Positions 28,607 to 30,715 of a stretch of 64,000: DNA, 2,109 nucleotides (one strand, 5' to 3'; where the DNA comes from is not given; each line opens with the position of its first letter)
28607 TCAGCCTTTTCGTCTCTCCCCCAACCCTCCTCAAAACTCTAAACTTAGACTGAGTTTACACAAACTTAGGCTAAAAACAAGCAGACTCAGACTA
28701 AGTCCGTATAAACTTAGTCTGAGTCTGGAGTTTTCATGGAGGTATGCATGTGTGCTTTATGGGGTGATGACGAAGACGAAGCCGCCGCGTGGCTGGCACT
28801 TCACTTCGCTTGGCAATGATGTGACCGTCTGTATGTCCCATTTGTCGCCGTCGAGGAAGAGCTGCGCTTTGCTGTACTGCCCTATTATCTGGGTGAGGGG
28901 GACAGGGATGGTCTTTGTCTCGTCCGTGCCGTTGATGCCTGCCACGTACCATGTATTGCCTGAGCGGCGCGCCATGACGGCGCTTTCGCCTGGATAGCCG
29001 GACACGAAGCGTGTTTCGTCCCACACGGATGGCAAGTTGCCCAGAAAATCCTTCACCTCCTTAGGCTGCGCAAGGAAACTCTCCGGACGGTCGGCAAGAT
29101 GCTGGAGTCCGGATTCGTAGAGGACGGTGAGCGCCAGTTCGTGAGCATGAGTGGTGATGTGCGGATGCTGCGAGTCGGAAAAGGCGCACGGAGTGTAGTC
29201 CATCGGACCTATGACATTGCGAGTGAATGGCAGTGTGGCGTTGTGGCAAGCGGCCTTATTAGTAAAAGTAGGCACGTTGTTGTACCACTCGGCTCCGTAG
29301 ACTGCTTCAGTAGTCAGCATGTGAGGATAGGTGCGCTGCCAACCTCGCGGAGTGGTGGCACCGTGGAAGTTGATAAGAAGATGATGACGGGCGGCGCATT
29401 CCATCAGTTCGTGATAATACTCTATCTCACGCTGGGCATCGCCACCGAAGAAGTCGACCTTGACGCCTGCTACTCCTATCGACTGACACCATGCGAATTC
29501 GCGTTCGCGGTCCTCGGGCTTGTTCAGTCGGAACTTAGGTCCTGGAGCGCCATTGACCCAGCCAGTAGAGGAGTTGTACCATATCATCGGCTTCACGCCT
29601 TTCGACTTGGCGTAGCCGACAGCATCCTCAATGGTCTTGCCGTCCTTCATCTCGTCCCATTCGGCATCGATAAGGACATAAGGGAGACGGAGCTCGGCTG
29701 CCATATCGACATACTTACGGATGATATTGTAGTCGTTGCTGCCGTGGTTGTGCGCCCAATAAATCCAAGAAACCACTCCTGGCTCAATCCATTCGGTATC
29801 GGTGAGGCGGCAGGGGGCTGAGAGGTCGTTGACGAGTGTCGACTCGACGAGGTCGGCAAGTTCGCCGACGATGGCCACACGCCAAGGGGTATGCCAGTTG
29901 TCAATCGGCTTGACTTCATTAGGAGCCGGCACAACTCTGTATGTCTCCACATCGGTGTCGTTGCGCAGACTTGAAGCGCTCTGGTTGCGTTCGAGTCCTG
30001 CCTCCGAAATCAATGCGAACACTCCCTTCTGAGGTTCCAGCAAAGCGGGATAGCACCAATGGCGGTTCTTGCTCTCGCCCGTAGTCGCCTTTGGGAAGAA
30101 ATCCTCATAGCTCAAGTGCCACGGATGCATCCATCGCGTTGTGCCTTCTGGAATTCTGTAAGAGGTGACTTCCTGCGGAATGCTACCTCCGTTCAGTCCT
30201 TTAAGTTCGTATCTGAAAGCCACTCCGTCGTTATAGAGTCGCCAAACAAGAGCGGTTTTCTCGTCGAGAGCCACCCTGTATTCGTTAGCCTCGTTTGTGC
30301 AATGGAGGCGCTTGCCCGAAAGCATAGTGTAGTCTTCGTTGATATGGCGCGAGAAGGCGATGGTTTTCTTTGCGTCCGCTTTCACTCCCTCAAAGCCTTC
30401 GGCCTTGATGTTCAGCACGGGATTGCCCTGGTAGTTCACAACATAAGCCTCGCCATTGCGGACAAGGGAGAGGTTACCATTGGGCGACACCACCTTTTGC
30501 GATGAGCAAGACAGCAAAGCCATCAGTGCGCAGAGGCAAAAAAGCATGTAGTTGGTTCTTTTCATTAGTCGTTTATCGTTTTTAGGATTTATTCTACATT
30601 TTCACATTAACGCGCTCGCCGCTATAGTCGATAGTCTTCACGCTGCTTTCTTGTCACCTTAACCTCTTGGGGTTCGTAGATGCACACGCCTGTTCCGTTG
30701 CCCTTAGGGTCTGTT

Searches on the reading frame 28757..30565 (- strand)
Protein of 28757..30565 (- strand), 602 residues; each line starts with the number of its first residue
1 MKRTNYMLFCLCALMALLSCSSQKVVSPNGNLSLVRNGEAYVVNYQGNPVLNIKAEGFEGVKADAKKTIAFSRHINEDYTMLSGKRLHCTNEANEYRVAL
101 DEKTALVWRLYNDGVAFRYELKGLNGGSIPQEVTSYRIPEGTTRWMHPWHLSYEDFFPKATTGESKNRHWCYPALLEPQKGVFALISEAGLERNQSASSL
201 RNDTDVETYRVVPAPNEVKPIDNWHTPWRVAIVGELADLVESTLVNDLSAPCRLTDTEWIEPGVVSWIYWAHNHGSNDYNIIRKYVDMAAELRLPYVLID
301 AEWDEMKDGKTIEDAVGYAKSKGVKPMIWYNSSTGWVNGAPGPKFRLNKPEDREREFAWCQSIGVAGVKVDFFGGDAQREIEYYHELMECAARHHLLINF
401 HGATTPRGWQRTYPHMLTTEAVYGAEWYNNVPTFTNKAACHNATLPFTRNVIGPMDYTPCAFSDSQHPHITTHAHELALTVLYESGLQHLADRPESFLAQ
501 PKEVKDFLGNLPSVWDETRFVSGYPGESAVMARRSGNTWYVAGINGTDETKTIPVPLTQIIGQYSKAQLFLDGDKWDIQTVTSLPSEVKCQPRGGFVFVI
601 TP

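Call 30: search_protein_families(library=pfam, proteins=[window:28757-30565:-])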
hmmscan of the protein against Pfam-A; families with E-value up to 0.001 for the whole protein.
window:28757-30565:- (602 aa): 3 families
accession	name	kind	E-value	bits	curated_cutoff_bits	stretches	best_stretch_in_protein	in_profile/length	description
PF10566.15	Glyco_hydro_97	-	5.5e-73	246.2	32.5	1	256-512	1-275/275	Glycoside hydrolase 97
PF14508.12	GH97_N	-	9.5e-41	140.2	25.3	1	25-251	1-229/229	Glycosyl-hydrolase 97 N-terminal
PF14509.12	GH97_C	-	1.6e-16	60.7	25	1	514-600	1-96/97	Glycosyl-hydrolase 97 C-terminal, oligomerisation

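Call 55: find_encoding_contigs(protein=window:28757-30565:-, flank=10000, max_places=10)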
Protein window:28757-30565:- (602 aa): no gene with exactly this product is on record in the collection.
